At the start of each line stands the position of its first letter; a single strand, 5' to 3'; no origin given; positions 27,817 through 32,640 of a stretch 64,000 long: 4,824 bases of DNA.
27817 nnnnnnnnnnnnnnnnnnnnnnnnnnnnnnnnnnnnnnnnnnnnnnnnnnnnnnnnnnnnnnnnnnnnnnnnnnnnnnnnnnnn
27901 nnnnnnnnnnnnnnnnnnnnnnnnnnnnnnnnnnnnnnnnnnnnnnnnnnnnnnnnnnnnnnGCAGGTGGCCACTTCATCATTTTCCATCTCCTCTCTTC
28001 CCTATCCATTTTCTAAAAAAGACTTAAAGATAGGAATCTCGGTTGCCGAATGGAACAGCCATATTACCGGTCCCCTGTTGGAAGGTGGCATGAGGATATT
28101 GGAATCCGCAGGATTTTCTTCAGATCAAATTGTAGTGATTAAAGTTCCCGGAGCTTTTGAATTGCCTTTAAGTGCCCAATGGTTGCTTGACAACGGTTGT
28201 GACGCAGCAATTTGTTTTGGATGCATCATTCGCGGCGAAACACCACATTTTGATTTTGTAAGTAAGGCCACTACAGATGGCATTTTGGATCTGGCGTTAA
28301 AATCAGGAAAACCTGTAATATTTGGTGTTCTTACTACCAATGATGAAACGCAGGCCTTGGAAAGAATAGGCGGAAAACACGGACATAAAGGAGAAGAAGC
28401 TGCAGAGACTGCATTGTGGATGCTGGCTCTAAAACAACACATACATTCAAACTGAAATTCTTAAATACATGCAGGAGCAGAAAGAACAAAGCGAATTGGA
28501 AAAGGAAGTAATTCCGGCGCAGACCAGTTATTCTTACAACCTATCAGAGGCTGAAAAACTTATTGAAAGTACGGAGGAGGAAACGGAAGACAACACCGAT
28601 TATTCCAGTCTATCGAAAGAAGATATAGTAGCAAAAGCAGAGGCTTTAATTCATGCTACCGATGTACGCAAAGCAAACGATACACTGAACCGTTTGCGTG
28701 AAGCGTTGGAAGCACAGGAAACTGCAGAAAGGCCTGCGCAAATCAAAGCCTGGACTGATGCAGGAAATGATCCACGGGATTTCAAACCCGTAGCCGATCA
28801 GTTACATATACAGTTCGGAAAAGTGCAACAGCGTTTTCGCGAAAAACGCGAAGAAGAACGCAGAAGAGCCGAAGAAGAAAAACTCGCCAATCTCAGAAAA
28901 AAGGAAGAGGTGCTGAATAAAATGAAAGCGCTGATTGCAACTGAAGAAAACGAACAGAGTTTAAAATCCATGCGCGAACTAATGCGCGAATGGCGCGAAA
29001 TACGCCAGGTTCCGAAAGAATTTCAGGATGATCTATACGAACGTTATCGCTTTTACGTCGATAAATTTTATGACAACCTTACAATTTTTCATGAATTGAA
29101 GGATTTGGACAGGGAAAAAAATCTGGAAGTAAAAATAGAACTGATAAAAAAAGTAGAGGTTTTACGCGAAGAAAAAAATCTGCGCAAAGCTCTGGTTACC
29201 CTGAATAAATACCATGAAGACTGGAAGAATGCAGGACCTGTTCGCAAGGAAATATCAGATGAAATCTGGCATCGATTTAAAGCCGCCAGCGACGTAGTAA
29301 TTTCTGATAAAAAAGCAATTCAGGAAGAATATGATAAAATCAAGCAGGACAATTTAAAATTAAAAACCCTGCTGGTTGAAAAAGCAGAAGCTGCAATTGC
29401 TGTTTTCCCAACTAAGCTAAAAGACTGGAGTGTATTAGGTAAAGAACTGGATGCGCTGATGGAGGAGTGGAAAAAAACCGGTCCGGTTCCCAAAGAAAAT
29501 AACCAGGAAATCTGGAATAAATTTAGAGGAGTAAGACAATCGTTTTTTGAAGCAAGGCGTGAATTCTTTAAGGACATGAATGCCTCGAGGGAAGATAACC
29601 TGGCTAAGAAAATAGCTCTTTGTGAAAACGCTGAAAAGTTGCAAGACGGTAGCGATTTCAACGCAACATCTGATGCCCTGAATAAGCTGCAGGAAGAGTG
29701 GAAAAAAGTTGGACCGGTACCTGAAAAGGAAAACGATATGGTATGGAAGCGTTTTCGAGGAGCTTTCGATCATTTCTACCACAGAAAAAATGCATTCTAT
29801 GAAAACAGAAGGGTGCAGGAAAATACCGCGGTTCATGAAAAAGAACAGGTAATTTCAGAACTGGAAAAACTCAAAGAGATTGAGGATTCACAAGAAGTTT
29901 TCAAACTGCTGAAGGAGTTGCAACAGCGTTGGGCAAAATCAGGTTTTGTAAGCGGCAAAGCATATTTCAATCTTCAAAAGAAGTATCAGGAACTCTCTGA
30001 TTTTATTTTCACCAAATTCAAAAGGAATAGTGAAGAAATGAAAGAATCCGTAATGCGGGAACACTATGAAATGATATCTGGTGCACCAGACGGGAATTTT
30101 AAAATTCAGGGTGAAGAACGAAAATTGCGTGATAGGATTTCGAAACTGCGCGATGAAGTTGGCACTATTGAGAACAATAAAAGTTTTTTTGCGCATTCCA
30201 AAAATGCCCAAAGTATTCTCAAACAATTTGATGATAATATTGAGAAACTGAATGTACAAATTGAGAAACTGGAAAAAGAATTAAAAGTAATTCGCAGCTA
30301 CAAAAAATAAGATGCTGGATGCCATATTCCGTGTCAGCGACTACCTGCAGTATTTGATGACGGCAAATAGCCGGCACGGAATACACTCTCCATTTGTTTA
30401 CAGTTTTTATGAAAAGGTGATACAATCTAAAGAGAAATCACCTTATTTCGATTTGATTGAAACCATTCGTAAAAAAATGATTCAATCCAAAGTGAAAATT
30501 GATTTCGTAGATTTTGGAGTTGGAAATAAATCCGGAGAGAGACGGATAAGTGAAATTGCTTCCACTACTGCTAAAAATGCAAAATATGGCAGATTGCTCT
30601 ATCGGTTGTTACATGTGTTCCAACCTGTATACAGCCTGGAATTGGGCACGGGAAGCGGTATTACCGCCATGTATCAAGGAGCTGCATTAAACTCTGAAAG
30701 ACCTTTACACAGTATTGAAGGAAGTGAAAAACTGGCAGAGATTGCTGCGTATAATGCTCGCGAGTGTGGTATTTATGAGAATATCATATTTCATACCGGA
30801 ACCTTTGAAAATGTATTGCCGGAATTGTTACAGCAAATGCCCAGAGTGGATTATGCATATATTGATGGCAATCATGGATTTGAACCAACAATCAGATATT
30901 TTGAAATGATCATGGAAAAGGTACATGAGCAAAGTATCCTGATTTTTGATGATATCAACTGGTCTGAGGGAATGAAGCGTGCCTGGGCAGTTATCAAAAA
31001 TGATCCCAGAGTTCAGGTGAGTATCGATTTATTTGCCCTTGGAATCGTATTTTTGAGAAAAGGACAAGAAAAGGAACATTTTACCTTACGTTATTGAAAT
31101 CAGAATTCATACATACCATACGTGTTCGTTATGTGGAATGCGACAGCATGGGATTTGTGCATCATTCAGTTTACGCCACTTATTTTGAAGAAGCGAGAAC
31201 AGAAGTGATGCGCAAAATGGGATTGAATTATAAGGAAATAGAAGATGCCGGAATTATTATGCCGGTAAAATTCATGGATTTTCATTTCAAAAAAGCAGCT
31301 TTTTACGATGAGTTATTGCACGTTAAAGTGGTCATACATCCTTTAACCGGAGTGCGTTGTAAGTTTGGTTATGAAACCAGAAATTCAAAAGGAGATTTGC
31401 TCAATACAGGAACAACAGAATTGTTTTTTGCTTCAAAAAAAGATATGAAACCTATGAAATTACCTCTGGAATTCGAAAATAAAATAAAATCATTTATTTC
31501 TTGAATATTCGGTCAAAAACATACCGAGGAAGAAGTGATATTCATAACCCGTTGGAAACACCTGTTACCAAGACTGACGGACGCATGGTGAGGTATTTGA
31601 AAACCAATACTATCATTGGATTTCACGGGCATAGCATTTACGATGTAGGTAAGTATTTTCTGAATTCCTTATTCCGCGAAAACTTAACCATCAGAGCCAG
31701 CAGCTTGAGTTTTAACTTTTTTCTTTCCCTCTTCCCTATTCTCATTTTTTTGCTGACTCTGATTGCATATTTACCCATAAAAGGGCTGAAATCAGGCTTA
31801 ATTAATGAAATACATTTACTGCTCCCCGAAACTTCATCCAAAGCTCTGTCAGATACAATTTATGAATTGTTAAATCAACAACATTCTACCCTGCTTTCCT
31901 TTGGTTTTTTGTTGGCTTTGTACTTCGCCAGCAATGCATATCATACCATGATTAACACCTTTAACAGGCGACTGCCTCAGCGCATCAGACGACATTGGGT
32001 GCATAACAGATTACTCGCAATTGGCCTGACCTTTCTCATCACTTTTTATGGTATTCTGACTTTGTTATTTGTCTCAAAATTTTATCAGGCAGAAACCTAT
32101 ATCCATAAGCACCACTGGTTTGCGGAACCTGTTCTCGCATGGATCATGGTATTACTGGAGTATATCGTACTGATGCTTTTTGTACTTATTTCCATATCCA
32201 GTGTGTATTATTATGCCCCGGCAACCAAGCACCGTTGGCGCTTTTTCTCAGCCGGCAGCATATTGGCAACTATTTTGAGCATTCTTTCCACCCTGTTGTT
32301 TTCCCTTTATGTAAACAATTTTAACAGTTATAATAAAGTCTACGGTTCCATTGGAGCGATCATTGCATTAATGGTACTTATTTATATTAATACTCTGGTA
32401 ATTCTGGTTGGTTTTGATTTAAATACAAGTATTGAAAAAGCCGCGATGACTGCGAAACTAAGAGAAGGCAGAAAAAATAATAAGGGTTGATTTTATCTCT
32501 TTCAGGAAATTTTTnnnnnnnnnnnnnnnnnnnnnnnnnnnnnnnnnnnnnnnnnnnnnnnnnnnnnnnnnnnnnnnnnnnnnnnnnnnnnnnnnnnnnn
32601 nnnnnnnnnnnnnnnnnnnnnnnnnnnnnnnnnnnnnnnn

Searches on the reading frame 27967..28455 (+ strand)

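Call 71: search_protein_families(library=pfam, proteins=[window:27967-28455:+], max_evalue=0.001)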
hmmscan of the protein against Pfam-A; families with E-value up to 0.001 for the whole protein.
window:27967-28455:+ (162 aa): 1 family
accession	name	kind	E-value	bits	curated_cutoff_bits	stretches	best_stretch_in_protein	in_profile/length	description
PF00885.24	DMRL_synthase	-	3.9e-50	169.8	26.7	1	20-156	2-138/139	6,7-dimethyl-8-ribityllumazine synthase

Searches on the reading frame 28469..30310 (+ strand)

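Call 49: search_protein_families(library=pfam, proteins=[window:28469-30310:+], max_evalue=0.000001)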
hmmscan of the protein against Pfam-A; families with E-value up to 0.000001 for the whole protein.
window:28469-30310:+ (613 aa): 1 family
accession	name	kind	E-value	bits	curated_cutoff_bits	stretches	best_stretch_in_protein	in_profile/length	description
PF03993.17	DUF349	-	1.1e-80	266.4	23.9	5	347-420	1-75/75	Domain of Unknown Function (DUF349)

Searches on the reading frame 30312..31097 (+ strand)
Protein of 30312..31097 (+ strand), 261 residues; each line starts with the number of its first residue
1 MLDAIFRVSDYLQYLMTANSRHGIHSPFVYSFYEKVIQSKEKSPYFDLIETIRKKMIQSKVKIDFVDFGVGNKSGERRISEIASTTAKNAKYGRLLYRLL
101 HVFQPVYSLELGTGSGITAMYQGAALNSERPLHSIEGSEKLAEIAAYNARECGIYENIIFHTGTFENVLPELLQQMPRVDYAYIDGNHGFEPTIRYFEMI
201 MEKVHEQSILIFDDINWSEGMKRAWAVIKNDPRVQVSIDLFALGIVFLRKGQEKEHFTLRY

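Call 71: search_protein_families(library=pfam, proteins=[window:30312-31097:+], max_evalue=0.001)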
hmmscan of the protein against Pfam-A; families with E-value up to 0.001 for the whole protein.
window:30312-31097:+ (261 aa): 2 families
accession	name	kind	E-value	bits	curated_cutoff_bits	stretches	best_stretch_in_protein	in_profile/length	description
PF13578.12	Methyltransf_24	-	4.3e-15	56.9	26.3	1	109-215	1-105/105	Methyltransferase domain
PF01596.23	Methyltransf_3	-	8.4e-08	32.2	22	1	90-219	30-159/204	O-methyltransferase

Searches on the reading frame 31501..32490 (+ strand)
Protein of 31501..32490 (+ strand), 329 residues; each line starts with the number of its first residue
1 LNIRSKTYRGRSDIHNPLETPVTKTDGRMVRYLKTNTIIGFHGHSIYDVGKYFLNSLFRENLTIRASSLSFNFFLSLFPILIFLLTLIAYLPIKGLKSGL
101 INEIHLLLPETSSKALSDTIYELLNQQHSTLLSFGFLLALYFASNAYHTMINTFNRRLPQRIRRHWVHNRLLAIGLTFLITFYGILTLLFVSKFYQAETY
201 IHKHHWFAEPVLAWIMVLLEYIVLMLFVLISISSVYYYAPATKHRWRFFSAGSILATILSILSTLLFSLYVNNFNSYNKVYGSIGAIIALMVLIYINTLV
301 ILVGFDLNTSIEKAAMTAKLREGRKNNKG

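Call 71: search_protein_families(library=pfam, proteins=[window:31501-32490:+], max_evalue=0.001)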
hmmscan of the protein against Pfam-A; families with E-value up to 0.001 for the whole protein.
window:31501-32490:+ (329 aa): 1 family
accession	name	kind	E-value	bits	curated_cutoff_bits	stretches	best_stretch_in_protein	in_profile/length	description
PF03631.20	Virul_fac_BrkB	-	9.7e-54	183.2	33.7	1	60-313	3-257/259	Virulence factor BrkB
